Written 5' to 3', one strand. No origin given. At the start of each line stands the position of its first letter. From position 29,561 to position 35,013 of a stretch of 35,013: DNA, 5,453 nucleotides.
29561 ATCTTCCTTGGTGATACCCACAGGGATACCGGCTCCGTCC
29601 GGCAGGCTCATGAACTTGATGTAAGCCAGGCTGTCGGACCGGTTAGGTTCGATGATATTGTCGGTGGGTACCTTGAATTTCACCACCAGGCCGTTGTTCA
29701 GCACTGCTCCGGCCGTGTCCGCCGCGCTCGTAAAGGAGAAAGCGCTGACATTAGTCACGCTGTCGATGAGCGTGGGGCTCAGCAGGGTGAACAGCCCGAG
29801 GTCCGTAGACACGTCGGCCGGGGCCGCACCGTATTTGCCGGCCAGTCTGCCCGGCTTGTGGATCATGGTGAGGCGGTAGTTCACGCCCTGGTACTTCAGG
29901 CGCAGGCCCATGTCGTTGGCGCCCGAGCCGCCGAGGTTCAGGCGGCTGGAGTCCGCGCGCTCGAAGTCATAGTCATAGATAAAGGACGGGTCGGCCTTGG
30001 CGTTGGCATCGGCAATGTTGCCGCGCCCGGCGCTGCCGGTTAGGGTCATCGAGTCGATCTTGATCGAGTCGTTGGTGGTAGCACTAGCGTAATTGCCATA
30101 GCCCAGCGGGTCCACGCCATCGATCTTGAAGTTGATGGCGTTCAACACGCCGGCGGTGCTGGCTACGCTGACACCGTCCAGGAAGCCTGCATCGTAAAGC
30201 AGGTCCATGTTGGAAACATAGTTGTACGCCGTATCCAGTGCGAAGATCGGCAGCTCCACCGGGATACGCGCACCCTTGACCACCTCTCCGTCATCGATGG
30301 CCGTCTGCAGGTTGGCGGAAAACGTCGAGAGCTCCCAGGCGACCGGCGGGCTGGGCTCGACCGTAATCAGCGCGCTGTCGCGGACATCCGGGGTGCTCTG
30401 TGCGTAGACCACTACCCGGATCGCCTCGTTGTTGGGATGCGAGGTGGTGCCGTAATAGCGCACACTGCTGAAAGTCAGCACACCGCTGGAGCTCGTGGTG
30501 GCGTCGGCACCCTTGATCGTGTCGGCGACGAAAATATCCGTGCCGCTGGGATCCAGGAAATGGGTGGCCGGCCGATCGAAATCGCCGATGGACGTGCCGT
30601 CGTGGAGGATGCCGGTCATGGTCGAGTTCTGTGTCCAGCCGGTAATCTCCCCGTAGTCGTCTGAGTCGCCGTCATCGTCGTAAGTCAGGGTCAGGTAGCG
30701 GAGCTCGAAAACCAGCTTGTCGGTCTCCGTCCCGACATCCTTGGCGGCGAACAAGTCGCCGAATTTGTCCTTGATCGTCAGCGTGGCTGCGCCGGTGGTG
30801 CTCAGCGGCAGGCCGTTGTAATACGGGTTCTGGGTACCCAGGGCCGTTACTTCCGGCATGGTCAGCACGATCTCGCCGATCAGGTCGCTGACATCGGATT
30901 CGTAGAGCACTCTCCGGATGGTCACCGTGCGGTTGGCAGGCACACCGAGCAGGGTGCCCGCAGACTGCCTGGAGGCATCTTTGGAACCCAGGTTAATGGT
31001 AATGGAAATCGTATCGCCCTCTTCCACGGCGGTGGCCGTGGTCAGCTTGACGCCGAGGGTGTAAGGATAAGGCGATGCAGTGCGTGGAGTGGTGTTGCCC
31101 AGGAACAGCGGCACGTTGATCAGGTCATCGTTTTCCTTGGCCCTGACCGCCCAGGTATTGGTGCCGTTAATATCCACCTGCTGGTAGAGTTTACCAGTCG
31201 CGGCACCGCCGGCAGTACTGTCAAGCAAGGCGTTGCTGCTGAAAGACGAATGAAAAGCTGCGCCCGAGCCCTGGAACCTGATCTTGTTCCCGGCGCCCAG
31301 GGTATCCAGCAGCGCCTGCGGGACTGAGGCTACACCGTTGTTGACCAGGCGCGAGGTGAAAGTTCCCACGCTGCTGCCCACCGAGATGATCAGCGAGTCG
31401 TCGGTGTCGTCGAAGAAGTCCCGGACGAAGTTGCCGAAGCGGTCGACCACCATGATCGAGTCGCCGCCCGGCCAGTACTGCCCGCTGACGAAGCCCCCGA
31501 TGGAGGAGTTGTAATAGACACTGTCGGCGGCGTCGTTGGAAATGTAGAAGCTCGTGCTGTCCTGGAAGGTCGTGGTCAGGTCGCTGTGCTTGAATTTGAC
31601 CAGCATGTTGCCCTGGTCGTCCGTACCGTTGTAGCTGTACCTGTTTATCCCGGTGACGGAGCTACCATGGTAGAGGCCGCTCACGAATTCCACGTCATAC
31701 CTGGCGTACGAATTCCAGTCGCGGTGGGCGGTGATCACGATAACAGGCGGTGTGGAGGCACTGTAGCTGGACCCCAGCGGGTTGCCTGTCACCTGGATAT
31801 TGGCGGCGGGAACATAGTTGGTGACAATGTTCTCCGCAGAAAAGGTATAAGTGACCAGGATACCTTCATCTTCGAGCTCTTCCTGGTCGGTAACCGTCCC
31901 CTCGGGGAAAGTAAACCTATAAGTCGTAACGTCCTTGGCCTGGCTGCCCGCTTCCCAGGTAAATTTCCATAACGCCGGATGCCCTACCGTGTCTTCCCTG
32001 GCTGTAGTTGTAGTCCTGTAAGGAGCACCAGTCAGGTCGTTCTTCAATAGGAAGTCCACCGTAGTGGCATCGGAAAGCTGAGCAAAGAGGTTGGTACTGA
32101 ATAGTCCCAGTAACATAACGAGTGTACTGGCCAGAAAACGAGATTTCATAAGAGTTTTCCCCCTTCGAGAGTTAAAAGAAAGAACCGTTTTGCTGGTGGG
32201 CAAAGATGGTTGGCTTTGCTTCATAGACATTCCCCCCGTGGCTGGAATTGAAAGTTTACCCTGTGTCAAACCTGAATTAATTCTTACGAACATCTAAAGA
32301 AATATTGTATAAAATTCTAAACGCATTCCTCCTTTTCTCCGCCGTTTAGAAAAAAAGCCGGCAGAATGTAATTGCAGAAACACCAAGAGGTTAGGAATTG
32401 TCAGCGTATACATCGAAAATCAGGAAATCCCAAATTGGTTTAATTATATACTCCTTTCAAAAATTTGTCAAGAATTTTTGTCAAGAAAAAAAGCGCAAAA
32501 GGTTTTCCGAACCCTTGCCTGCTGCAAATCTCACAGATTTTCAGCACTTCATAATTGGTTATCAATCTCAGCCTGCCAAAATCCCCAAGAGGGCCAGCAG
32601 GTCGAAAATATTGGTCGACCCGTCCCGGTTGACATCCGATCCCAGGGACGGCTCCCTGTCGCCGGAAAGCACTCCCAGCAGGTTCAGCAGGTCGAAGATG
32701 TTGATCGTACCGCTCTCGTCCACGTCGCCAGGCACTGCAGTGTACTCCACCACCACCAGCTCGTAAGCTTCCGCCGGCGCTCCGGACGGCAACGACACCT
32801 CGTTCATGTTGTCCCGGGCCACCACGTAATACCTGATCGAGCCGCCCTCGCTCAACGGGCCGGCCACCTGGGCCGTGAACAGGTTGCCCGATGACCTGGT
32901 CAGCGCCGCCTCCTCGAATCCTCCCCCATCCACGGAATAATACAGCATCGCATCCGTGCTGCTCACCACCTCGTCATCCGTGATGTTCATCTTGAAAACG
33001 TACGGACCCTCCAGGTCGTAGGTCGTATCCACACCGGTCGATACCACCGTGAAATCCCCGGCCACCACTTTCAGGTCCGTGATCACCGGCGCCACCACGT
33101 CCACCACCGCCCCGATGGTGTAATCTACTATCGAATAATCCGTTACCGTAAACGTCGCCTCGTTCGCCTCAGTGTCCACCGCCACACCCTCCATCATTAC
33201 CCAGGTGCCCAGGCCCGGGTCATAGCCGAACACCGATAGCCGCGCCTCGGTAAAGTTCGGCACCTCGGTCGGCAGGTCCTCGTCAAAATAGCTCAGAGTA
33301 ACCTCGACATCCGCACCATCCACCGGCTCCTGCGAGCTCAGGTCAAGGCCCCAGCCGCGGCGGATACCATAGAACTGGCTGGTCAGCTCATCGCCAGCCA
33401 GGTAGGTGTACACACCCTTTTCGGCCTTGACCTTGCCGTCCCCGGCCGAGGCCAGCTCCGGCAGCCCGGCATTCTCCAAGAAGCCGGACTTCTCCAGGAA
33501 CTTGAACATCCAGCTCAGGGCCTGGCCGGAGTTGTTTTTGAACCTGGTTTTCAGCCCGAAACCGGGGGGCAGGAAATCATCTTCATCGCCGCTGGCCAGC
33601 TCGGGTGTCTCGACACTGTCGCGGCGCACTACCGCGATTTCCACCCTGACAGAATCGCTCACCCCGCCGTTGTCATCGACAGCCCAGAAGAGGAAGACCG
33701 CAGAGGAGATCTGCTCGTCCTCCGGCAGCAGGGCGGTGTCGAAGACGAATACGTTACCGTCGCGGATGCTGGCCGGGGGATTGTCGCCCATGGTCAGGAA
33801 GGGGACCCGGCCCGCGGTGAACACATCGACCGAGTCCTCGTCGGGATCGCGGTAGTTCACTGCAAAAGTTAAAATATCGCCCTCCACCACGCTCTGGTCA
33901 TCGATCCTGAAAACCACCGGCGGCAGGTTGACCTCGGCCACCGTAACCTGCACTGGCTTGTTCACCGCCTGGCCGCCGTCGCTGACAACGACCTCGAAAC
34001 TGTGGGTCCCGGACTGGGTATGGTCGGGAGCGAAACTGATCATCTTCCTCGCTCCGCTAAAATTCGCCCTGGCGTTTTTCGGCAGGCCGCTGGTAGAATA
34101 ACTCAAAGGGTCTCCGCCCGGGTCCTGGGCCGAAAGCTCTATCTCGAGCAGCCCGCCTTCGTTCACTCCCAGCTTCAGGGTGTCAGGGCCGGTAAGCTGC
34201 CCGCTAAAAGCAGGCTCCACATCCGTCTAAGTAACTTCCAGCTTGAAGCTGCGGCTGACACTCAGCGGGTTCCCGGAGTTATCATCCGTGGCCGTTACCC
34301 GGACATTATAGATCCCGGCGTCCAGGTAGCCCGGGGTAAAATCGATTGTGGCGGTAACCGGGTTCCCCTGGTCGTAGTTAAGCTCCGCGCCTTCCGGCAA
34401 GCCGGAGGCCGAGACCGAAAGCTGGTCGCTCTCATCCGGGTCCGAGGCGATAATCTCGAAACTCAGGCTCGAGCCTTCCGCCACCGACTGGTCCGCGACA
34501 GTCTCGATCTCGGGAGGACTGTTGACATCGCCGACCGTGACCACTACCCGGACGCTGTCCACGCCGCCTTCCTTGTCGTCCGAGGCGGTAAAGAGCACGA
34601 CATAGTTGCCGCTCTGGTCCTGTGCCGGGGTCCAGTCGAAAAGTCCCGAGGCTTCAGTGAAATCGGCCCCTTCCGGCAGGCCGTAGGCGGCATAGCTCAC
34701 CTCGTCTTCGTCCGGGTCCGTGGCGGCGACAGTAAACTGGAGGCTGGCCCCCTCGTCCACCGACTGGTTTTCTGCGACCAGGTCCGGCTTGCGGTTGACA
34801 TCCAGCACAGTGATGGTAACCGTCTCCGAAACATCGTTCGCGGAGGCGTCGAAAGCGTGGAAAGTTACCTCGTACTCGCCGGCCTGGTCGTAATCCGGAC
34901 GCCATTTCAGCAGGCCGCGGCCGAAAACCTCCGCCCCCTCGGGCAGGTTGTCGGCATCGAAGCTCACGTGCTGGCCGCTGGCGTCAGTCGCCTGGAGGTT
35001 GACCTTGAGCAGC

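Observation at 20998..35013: Candidate T9SS-anchored cohesin-dockerin surface assembly with no recognisable enzymes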

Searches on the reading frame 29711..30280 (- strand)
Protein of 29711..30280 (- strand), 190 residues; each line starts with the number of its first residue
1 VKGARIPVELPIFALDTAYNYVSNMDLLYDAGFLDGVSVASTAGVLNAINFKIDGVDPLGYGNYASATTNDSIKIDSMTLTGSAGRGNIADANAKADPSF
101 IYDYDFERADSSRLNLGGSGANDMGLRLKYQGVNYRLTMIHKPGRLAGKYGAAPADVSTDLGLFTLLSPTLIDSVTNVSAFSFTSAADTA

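Call 78: search_protein_families(library=pfam, max_evalue=10, proteins=[window:29711-30280:-])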
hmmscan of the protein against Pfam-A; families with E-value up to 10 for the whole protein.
seq(190 aa): 1 family
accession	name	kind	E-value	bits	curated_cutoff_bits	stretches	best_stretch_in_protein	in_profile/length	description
PF08353.15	MurT_C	-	1.3e-06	28.9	25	1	92-138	32-81/110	MurT ligase C-terminal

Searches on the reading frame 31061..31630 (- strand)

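Call 78: search_protein_families(library=pfam, max_evalue=10, proteins=[window:31061-31630:-])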
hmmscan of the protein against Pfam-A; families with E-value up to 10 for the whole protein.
seq(190 aa): 1 family
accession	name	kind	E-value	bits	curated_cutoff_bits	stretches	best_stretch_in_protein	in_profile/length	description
PF06901.17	FrpC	-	0.063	13.3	25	1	29-108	98-173/271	RTX iron-regulated protein FrpC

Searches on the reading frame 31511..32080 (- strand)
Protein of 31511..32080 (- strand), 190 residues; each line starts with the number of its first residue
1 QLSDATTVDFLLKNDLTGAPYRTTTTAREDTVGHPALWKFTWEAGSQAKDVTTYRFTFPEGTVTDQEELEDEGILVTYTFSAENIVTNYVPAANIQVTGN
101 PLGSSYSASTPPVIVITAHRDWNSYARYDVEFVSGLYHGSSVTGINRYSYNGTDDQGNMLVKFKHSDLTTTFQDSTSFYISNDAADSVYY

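Call 78: search_protein_families(library=pfam, max_evalue=10, proteins=[window:31511-32080:-])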
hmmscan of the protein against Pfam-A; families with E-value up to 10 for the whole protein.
seq(190 aa): 1 family
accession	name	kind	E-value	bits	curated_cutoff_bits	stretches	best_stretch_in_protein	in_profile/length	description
PF23826.1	DUF7196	-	0.084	13.5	27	1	44-77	11-41/68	Domain of unknown function (DUF7196)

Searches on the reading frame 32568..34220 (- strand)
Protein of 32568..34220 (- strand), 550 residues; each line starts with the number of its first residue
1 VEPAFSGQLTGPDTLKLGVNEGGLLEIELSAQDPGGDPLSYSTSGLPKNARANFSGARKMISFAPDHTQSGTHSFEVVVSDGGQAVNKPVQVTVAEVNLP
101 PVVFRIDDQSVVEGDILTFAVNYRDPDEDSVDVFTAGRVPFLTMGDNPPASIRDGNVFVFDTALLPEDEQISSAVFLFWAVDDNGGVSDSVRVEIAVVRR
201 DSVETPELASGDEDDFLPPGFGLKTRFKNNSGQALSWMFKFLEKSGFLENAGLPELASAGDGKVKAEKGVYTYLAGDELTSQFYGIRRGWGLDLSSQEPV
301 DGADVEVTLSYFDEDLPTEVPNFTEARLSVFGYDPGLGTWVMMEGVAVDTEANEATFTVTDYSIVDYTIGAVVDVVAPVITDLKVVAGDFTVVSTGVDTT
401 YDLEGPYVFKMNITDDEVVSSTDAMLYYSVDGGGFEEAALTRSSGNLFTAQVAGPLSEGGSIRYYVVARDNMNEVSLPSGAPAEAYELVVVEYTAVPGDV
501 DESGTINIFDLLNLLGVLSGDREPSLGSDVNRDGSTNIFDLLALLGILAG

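Call 6: search_protein_families(library=pfam, proteins=[window:32568-34220:-], max_evalue=0.01)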
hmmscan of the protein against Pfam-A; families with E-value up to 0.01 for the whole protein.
window:32568-34220:- (550 aa): 3 families
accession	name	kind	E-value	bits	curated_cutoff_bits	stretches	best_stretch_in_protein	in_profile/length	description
PF17963.7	Big_9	-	6.6e-07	30.6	23.6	1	18-87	12-82/89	Bacterial Ig domain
PF00404.24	Dockerin_1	-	2.5e-06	28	22.9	1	497-544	1-52/57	Dockerin type I domain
PF22184.2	CBM_56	-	0.0084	16.8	27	0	420-465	20-63/75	Carbohydrate binding module family 56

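Call 7: search_protein_families(library=ncbifam, proteins=[window:32568-34220:-], max_evalue=0.1)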
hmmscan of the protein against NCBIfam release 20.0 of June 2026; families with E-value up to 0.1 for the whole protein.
window:32568-34220:- (550 aa): 4 families
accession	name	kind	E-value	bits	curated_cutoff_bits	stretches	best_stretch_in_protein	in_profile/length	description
NF038112.1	myxo_dep_M36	subfamily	8.7e-11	39.7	1500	1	11-204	1195-1384/1604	myxosortase-dependent M36 family metallopeptidase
NF012211.1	tand_rpt_95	domain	8.4e-09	35.3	90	1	30-103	18-93/98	tandem-95 repeat protein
NF038111.1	rhom_dep_M36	equivalog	3.9e-06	24.6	1700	1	18-104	1197-1285/1315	rhombosortase-dependent M36 family metallopeptidase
NF033506.0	PACE-CTERM-PROT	exception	0.006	15.3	110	1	60-96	549-585/627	putative S-layer protein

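Call 38: search_solved_structures(query=window:32568-34220:-, max_evalue=1, show_alignments=2)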
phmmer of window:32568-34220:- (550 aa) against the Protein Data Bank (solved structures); distinct sequences matched with E-value up to 1: 3.
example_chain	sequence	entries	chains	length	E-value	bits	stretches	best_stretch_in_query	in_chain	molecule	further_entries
5lxv_B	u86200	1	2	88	0.1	14.3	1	494-541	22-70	Carbohydrate-binding protein WP_009985128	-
5k39_B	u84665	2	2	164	0.36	12.5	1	504-543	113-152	Dockerin module from a protein of unknown function | Ig domain protein group 2 domain protein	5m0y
3m9b_A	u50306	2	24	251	0.77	11.4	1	63-164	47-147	Proteasome-associated ATPase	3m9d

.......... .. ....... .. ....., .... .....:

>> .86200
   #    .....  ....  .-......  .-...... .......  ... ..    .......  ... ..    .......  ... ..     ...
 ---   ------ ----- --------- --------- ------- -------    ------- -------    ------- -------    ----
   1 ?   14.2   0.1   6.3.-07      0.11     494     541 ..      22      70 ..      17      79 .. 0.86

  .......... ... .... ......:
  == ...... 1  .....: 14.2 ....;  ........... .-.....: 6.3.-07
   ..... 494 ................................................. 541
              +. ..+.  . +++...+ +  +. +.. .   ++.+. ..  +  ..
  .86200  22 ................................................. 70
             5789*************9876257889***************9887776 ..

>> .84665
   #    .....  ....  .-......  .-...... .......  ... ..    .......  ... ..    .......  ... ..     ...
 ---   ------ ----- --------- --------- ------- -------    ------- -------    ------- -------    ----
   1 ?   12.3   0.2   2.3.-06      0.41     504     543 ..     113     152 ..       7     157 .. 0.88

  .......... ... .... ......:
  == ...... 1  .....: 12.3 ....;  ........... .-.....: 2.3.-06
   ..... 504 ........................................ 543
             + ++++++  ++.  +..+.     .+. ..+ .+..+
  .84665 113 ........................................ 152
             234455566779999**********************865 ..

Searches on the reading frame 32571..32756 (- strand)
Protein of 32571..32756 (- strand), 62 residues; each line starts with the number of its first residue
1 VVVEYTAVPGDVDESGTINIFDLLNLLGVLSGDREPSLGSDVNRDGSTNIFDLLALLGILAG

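Call 42: find_homologous_proteins(query=window:32571-32756:-, max_evalue=1)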
Query seq(62 aa) (62 aa): 2 proteins with E <= 1 among 2 candidates.
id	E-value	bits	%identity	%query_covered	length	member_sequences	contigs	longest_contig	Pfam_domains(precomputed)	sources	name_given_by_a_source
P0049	1.0e-20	90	74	76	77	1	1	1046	PF00404.25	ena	-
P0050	3.9e-19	85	71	84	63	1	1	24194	PF00404.25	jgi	jgi:Dockerin type I domain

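Call 44: find_encoding_contigs(protein=P0050, flank=10000, max_places=2)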
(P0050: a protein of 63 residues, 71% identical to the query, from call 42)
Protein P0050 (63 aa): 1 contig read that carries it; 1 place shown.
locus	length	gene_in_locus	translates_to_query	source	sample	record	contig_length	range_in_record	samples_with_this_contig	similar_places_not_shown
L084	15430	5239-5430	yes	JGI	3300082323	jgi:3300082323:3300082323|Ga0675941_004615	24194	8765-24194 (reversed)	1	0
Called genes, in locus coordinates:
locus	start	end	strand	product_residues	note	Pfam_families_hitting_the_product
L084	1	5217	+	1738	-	?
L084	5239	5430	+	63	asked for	PF00404:Dockerin_1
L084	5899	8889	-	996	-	PF02449:Glyco_hydro_42, PF08532:Glyco_hydro_42M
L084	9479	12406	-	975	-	PF01262:AlaDh_PNT_C (faint), PF13738:Pyr_redox_3 (faint), PF00070:Pyr_redox (faint), PF00890:FAD_binding_2 (faint), PF01134:GIDA (faint), PF01266:DAO (faint), PF12831:FAD_oxidored, PF12831:FAD_oxidored, +4 more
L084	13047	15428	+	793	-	PF01738:DLH (faint), PF05448:AXE1, PF12715:Abhydrolase_7 (faint), PF02129:Peptidase_S15 (weak), PF00561:Abhydrolase_1 (faint), PF00326:Peptidase_S9 (weak)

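Call 54: search_protein_representatives(protein=window:32571-32756:-)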
Query: 62 residues. Proteins with E-value up to 0.001 (for the whole library): 456; up to 1e-10: 23; up to 1e-30: 0. The best 150 are listed.
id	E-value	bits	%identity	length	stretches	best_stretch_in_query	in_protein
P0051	2.6e-29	115.5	100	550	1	2-62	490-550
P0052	2.3e-15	71.7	35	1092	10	6-60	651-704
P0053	7.1e-15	70.2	72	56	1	9-62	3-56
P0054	1.8e-14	69.0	69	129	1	2-62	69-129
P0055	2.5e-14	68.5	39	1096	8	6-56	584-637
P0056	5.8e-14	67.4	40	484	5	8-56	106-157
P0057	8.3e-14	66.9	37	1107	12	4-58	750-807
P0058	6.8e-13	64.0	68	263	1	7-62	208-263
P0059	1.8e-12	62.7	61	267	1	6-62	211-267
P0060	2.4e-12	62.3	69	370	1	8-61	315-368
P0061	3.3e-12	61.8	69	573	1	8-61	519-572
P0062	5.4e-12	61.2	63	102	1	2-60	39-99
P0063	5.9e-12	61.1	64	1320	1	7-61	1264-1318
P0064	7.8e-12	60.7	61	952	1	2-62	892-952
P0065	8.9e-12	60.5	59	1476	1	2-62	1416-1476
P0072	5.3e-11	58.1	57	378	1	2-62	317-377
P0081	8.7e-10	54.3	63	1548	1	4-62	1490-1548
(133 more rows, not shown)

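Call 58: search_protein_families(library=pfam, alignment_id=A3, max_evalue=0.00001)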
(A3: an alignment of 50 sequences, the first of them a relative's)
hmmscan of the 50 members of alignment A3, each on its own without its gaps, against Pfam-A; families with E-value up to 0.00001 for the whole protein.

A. member 1, P0058 (263 aa): 1 family
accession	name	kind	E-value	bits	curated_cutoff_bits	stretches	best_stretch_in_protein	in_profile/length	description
PF00963.24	Cohesin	-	1.9e-09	38.3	24.1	1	75-203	5-138/139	Cohesin domain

B. families by the number of members that match (of 50 scanned): 45 families (the first 25 are shown)
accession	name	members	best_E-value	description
PF00404.24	Dockerin_1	26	6.6e-14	Dockerin type I domain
PF00963.24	Cohesin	16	1.1e-28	Cohesin domain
PF17963.7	Big_9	15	2.4e-66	Bacterial Ig domain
PF05345.18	He_PIG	14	6.3e-70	Putative Ig domain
PF17892.7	Cadherin_5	12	8.6e-31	Cadherin-like domain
PF18911.6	PKD_4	12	1.4e-21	PKD domain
PF17803.7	Cadherin_4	10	3.8e-29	Bacterial cadherin-like domain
PF00801.26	PKD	9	1.7e-17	PKD domain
PF15780.11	ASH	6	6.3e-34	Abnormal spindle-like microcephaly-assoc'd, ASPM-SPD-2-Hydin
PF22544.2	HYDIN_VesB_CFA65-like_Ig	5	6.2e-44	HYDIN/CFA65/VesB-like, Ig-like domain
PF07610.17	DUF1573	4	6.2e-34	Protein of unknown function (DUF1573)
PF22073.2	Cep192_D4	4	2e-25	Cep192 domain 4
PF00082.27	Peptidase_S8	3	2.3e-41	Subtilase family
PF22067.2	Cep192_D3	3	3.6e-25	Cep192 domain 3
PF24507.1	Ig_CFAP65_4th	3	4.2e-23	CFAP65, fourth Ig-like domain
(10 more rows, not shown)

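Call 85: search_protein_families(library=pfam, max_evalue=0.001, proteins=[P0081, P0072])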
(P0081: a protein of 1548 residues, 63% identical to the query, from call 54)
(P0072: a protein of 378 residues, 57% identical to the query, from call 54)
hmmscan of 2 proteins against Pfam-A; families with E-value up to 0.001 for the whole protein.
P0081 (1548 aa): 8 families
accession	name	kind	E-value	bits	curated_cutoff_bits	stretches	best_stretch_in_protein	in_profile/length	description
PF05345.18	He_PIG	-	4.6e-68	226.2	24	6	812-884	2-84/96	Putative Ig domain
PF17963.7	Big_9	-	6.6e-56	187.6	23.6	6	809-883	1-78/89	Bacterial Ig domain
PF17803.7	Cadherin_4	-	1.3e-27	96.6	25.1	3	801-857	3-64/71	Bacterial cadherin-like domain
PF17892.7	Cadherin_5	-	8.6e-17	61.2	26.5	0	730-806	22-98/98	Cadherin-like domain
PF18911.6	PKD_4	-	1.6e-12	47.8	27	0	900-981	1-72/85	PKD domain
PF00801.26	PKD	-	3.1e-07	30.7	23.5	0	912-981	10-69/80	PKD domain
PF22352.2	K319L-like_PKD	-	1e-05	25.9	27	0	407-435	57-84/84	K319L-like, PKD domain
PF00404.24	Dockerin_1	-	7.8e-05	23.2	22.9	1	1495-1546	1-56/57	Dockerin type I domain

P0072 (378 aa): 2 families
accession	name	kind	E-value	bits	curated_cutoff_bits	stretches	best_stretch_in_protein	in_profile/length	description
PF00963.24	Cohesin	-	4.2e-22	79.3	24.1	2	30-169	3-139/139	Cohesin domain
PF00404.24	Dockerin_1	-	1.2e-05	25.8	22.9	1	324-375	1-56/57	Dockerin type I domain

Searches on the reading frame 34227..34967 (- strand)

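Call 6: search_protein_families(library=pfam, proteins=[window:34227-34967:-], max_evalue=0.01)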
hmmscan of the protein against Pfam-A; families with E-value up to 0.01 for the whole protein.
window:34227-34967:- (246 aa): 11 families
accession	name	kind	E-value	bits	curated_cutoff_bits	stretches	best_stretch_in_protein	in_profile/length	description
PF05345.18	He_PIG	-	1.6e-28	99.4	24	3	66-144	9-96/96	Putative Ig domain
PF17963.7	Big_9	-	5.8e-18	66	23.6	2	58-144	1-89/89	Bacterial Ig domain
PF17803.7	Cadherin_4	-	2e-10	41.4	25.1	2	49-98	2-56/71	Bacterial cadherin-like domain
PF18911.6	PKD_4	-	2.7e-10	40.6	27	1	149-232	1-74/85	PKD domain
PF00801.26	PKD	-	4e-09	36.8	23.5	1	159-234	8-73/80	PKD domain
PF18981.6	InlK_D3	-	6.4e-08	33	25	0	25-54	45-73/75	Internalin K domain (D3/D4)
PF17892.7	Cadherin_5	-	5.8e-06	26.5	26.5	1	58-141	2-93/98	Cadherin-like domain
PF00028.23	Cadherin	-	1.2e-05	26.1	28.8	0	25-54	60-90/93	Cadherin domain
PF23861.1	Ribophorin_II_2nd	-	0.0002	21.9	23.4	0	194-230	54-91/105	Ribophorin II second domain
PF25275.1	Golvesin_C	-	0.0011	19.4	31.6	0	16-46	39-69/132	Golvesin C-terminal domain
PF16403.11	Bact_surface_Ig-like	-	0.0015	18.9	27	0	25-54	42-71/71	Bacterial surface protein, Ig-like domain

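Call 7: search_protein_families(library=ncbifam, proteins=[window:34227-34967:-], max_evalue=0.1)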
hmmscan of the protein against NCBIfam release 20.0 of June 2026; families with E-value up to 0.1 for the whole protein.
window:34227-34967:- (246 aa): 7 families
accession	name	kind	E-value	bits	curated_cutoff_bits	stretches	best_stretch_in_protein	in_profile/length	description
NF038112.1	myxo_dep_M36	subfamily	3.4e-12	44.4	1500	1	36-185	1358-1508/1604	myxosortase-dependent M36 family metallopeptidase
NF012211.1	tand_rpt_95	domain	7.1e-12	45.1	90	2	71-156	3-95/98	tandem-95 repeat protein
NF058578.1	CPR_pilus_PamR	equivalog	0.00011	21.2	300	0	204-231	200-227/297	pilus system RbmA-like protein PamR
TIGR03769.1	P_ac_wall_RPT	domain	0.00012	22.5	30.9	0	26-54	9-39/41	TIGR03769 domain-containing protein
NF038111.1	rhom_dep_M36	equivalog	0.0002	18.9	1700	1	58-93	1184-1221/1315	rhombosortase-dependent M36 family metallopeptidase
NF033932.1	LapB_rpt_80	domain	0.0006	20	45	0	30-70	1-42/83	LapB repeat-containing protein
NF047446.1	barrel_OmpL47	domain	0.058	13.8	40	0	26-53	39-65/68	OmpL47-type beta-barrel domain-containing protein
